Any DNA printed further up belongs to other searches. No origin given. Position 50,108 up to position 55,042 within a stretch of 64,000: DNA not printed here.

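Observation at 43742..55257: An ~11-kb accessory block splits the conserved spoIIIA / asp23-nusB-folD-xseAB-ispA-dxs-nadK-argR-recN neighbourhood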

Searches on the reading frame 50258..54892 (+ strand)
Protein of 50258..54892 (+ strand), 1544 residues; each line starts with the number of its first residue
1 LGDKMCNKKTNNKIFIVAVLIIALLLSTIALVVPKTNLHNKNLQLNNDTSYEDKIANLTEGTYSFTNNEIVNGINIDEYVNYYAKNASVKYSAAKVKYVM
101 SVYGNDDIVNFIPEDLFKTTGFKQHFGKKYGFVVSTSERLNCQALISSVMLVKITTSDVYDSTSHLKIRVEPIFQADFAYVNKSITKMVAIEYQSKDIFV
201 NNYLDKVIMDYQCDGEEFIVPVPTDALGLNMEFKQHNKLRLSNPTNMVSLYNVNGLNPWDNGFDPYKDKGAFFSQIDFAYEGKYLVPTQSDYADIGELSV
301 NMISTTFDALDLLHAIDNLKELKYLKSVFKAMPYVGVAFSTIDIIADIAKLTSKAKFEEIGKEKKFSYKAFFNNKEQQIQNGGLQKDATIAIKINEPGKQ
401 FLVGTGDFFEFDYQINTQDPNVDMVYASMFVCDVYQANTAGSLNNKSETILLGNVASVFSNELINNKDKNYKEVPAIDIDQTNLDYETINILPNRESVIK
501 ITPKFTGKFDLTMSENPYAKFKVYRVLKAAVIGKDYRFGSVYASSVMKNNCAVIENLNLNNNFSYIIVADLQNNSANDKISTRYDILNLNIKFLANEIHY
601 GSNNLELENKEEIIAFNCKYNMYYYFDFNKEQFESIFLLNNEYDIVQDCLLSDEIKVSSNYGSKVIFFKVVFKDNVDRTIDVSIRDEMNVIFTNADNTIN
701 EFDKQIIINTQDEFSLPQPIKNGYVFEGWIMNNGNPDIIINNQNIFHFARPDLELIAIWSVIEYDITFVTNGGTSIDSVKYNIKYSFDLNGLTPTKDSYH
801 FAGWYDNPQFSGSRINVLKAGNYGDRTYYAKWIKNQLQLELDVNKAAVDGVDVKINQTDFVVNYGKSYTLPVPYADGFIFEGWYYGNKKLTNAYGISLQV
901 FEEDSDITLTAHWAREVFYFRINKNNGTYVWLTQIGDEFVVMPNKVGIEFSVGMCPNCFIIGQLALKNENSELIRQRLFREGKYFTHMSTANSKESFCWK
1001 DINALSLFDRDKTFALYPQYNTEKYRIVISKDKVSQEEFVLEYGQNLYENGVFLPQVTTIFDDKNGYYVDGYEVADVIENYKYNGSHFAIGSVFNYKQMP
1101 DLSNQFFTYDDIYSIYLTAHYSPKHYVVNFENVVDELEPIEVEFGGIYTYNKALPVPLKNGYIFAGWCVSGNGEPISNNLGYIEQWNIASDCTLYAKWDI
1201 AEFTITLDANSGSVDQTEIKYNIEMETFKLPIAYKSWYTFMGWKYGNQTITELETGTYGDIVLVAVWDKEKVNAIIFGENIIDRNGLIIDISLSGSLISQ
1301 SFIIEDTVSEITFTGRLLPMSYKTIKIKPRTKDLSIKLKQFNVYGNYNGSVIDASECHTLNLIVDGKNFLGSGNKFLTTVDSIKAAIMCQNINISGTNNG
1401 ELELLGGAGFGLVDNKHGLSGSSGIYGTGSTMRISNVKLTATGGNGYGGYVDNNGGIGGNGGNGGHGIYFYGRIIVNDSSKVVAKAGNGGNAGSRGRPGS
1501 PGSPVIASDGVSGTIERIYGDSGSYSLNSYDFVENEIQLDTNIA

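Call 7: search_protein_families(library=pfam, proteins=[window:50258-54892:+], max_evalue=0.01)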
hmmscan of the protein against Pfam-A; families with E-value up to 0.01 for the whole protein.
window:50258-54892:+ (1544 aa): 1 family
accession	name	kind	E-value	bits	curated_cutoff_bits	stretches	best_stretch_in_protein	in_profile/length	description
PF09479.16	Flg_new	-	9.3e-31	106.2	27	4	764-831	1-65/65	Listeria-Bacteroides repeat domain (List_Bact_rpt)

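Call 8: search_protein_families(library=ncbifam, proteins=[window:50258-54892:+], max_evalue=0.01)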
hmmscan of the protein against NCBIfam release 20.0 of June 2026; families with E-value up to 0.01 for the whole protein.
window:50258-54892:+ (1544 aa): 1 family
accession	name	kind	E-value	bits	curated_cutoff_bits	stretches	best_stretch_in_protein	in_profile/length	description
TIGR02543.1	List_Bact_rpt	repeat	2.9e-17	62.7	20.95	2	794-834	1-42/44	TIGR02543 family repeat protein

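Call 9: find_homologous_proteins(query=window:50258-54892:+)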
Query window:50258-54892:+ (1544 aa): 14 proteins with E <= 0.001 among 7588 candidates.
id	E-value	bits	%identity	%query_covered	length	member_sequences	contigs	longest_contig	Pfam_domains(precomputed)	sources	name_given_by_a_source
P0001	0.0e+0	3491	100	100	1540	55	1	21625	PF09479.17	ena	-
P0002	0.0e+0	1686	52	98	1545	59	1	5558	PF09479.17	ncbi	-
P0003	0.0e+0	1626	50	99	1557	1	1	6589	PF09479.17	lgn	-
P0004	6.3e-210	718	34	76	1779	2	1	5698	PF09479.17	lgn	-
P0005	1.9e-208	713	35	88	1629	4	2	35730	PF09479.17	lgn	-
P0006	1.2e-203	698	35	80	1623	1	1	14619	PF09479.17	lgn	-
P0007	9.7e-180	618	37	63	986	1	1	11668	PF09479.17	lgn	-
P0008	3.9e-152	527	33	75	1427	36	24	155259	PF09479.17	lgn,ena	-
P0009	2.4e-107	378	30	63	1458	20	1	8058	PF09479.17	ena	-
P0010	1.7e-105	372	36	40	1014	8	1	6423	-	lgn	-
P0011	7.3e-53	198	28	44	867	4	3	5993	-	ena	-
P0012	7.9e-37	145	29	14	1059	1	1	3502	PF09479.17,PF13306.13,PF18998.7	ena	-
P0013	5.0e-17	79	31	11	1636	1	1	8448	PF09479.17,PF18998.7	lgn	-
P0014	2.4e-7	47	30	11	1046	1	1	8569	PF09479.17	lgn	-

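Call 11: find_encoding_contigs(protein=P0008, flank=10000, max_places=4)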
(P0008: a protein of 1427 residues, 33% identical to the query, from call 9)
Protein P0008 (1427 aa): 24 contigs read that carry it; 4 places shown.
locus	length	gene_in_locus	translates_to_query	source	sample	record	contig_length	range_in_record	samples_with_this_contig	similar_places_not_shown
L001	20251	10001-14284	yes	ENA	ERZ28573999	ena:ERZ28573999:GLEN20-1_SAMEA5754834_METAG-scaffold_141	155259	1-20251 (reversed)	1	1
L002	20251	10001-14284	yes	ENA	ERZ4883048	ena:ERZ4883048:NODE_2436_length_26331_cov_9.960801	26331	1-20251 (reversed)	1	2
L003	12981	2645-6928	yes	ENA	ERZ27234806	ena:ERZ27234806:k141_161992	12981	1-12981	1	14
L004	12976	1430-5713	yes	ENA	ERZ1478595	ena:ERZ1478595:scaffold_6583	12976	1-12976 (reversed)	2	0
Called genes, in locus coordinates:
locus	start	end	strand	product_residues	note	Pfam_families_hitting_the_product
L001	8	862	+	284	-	PF00248:Aldo_ket_red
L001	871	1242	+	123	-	PF13474:SnoaL_3, PF14534:DUF4440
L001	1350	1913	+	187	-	PF12822:ECF_trnsprt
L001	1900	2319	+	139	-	PF08973:TM1506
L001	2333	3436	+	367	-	PF00248:Aldo_ket_red, PF13746:Fer4_18 (faint), PF14691:Fer4_20 (faint), PF12838:Fer4_7 (weak), PF13183:Fer4_8 (weak), PF13187:Fer4_9, PF13237:Fer4_10 (faint), PF13534:Fer4_17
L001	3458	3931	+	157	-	PF12682:Flavodoxin_4, PF12724:Flavodoxin_5 (faint)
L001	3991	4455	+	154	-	-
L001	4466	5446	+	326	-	PF13280:WYL, PF25583:WCX (weak)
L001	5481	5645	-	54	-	-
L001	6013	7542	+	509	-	PF00239:Resolvase, PF07508:Recombinase, PF13408:Zn_ribbon_recom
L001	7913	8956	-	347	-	PF00589:Phage_integrase (faint), PF14659:Phage_int_SAM_3, PF22022:Phage_int_M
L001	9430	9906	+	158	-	-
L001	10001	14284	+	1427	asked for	PF09479:Flg_new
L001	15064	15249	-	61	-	-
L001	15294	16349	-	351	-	PF01076:Mob_Pre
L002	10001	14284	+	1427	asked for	PF09479:Flg_new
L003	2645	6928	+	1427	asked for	PF09479:Flg_new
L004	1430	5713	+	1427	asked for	PF09479:Flg_new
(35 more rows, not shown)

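Call 12: find_encoding_contigs(protein=P0005, flank=10000, max_places=3)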
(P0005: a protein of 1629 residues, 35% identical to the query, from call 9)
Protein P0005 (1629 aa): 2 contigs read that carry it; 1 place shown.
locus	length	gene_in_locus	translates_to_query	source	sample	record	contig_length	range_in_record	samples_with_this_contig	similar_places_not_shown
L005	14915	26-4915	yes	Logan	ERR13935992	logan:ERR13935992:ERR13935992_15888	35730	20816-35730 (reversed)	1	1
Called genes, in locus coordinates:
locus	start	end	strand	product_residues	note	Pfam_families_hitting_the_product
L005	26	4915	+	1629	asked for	PF09479:Flg_new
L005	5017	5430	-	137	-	PF12675:DUF3795 (weak)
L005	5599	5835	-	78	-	-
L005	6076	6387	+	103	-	-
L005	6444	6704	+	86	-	PF05135:Phage_connect_1 (weak)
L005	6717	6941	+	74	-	-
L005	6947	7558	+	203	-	-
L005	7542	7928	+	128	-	-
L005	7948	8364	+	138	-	PF06199:Phage_tail_2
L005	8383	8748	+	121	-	-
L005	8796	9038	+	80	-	-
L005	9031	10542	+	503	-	-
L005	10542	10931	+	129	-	-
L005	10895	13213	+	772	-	-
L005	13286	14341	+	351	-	-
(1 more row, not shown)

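Call 13: find_encoding_contigs(protein=P0001, flank=10000, max_places=4)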
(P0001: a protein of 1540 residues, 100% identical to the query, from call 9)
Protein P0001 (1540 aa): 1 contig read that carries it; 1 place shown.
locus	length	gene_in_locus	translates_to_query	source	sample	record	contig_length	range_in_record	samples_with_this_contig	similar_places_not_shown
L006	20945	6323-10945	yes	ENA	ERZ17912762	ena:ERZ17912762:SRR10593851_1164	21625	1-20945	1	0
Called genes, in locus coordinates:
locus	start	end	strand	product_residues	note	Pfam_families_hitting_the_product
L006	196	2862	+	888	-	PF00005:ABC_tran, PF02463:SMC_N (weak), PF02687:FtsX (weak)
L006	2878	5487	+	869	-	PF00005:ABC_tran, PF02463:SMC_N, PF02687:FtsX (weak)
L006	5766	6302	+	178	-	-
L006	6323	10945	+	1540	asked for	PF09479:Flg_new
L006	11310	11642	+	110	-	PF03780:Asp23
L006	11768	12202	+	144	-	PF01029:NusB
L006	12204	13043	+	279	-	PF00763:THF_DHG_CYH, PF02882:THF_DHG_CYH_C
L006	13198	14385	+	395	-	PF13742:tRNA_anti_2, PF01336:tRNA_anti-codon, PF02601:Exonuc_VII_L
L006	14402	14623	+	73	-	PF02609:Exonuc_VII_S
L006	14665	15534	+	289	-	PF00348:polyprenyl_synt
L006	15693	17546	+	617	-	PF00456:Transketolase_N (faint), PF13292:DXP_synthase_N, PF02779:Transket_pyr, PF02780:Transketolase_C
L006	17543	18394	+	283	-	PF01513:NAD_kinase, PF20143:NAD_kinase_C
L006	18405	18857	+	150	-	PF01316:Arg_repressor, PF02863:Arg_repressor_C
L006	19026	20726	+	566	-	PF02463:SMC_N, PF13476:AAA_23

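Call 14: find_encoding_contigs(protein=P0006, flank=10000, max_places=3)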
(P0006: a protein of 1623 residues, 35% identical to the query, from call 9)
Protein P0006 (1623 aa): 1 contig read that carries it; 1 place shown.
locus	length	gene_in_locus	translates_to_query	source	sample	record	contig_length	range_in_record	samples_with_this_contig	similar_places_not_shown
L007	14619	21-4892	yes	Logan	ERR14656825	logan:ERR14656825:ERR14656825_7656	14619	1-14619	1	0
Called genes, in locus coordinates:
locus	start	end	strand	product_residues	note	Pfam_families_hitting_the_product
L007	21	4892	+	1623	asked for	PF09479:Flg_new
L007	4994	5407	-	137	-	PF12675:DUF3795 (weak)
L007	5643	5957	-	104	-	PF10706:Aminoglyc_resit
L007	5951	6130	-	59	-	PF10706:Aminoglyc_resit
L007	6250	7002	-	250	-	PF14268:YoaP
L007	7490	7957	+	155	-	-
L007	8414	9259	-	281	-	-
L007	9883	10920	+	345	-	PF00586:AIRS, PF02769:AIRS_C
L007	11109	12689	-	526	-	-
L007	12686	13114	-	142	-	-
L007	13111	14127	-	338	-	PF04471:Mrr_cat (weak), PF20282:CTD6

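Call 15: find_encoding_contigs(protein=P0007, flank=10000, max_places=3)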
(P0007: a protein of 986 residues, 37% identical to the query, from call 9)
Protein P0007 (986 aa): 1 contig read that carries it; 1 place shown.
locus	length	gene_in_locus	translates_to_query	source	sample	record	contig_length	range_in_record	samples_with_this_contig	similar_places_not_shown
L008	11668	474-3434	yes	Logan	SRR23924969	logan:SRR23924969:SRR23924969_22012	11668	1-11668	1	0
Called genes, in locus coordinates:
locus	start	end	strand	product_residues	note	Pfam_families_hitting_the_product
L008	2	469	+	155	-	?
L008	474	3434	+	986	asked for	PF09479:Flg_new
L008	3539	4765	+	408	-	-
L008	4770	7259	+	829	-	PF00005:ABC_tran, PF02463:SMC_N (faint), PF02687:FtsX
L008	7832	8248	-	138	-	-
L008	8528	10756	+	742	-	PF02901:PFL-like, PF01228:Gly_radical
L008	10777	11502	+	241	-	PF13353:Fer4_12, PF04055:Radical_SAM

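Call 30: search_protein_families(library=pfam, proteins=[P0002, P0004, P0005, P0008, P0009, P0010, P0011], max_evalue=0.1)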
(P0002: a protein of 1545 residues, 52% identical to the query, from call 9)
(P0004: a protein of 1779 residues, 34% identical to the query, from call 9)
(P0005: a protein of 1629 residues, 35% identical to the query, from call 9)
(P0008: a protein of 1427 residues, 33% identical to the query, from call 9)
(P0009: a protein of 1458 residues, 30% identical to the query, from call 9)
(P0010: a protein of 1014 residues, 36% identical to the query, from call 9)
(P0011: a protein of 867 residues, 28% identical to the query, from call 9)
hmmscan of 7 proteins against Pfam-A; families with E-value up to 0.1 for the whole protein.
P0002 (1545 aa): 1 family
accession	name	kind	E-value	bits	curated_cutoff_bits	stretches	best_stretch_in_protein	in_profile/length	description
PF09479.16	Flg_new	-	1.8e-24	86.1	27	3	766-832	1-65/65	Listeria-Bacteroides repeat domain (List_Bact_rpt)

P0004 (1779 aa): 3 families
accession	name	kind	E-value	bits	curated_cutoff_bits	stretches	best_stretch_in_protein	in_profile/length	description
PF09479.16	Flg_new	-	3e-32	111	27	4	1101-1176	1-65/65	Listeria-Bacteroides repeat domain (List_Bact_rpt)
PF05756.17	S-antigen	-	0.0071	17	27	0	1326-1358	28-59/83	S-antigen protein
PF23291.1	KOW4_SPT5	-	0.018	15.4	27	1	88-123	12-47/55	Transcription elongation factor SPT5, fourth KOW domain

P0005 (1629 aa): 2 families
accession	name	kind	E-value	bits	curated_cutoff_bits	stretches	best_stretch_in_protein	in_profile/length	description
PF09479.16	Flg_new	-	1.7e-28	99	27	5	741-807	1-65/65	Listeria-Bacteroides repeat domain (List_Bact_rpt)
PF18998.6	Flg_new_2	-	0.003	17.9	23.6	0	1127-1172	32-72/73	Divergent InlB B-repeat domain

P0008 (1427 aa): 2 families
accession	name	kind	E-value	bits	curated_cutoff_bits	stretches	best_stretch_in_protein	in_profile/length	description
PF09479.16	Flg_new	-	3.2e-49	165.4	27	6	741-807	1-65/65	Listeria-Bacteroides repeat domain (List_Bact_rpt)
PF23291.1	KOW4_SPT5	-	0.055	13.8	27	0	91-128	12-48/55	Transcription elongation factor SPT5, fourth KOW domain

P0009 (1458 aa): 1 family
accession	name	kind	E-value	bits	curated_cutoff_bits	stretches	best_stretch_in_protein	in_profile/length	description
PF09479.16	Flg_new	-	5.2e-30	103.8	27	4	738-805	1-64/65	Listeria-Bacteroides repeat domain (List_Bact_rpt)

P0010 (1014 aa): 0 families

P0011 (867 aa): 1 family
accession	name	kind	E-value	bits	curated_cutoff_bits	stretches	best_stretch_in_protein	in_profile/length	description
PF09479.16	Flg_new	-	2.1e-06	28.2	27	1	590-658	1-65/65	Listeria-Bacteroides repeat domain (List_Bact_rpt)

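Call 105: find_encoding_contigs(protein=P0009, flank=5000, max_places=2)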
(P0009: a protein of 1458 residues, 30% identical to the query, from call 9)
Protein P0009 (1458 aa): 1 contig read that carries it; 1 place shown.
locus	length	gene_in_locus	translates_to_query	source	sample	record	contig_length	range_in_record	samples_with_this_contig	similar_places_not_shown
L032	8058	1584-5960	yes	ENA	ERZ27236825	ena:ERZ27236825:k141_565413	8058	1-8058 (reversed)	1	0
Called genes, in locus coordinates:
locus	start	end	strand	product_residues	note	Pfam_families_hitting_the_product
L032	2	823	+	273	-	?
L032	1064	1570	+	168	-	-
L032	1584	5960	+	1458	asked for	PF09479:Flg_new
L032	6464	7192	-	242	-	PF09479:Flg_new (faint), PF13306:LRR_5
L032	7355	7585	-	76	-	-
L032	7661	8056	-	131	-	?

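Call 106: find_encoding_contigs(protein=P0003, flank=5000, max_places=2)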
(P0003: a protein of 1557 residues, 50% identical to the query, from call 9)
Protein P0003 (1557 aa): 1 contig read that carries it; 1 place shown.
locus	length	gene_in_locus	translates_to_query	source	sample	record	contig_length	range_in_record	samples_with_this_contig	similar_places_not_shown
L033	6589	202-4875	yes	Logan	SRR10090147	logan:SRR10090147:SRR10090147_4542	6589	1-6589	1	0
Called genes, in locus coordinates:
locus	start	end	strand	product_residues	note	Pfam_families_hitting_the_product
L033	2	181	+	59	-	?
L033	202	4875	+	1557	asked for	PF09479:Flg_new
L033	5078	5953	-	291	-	-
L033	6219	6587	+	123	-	?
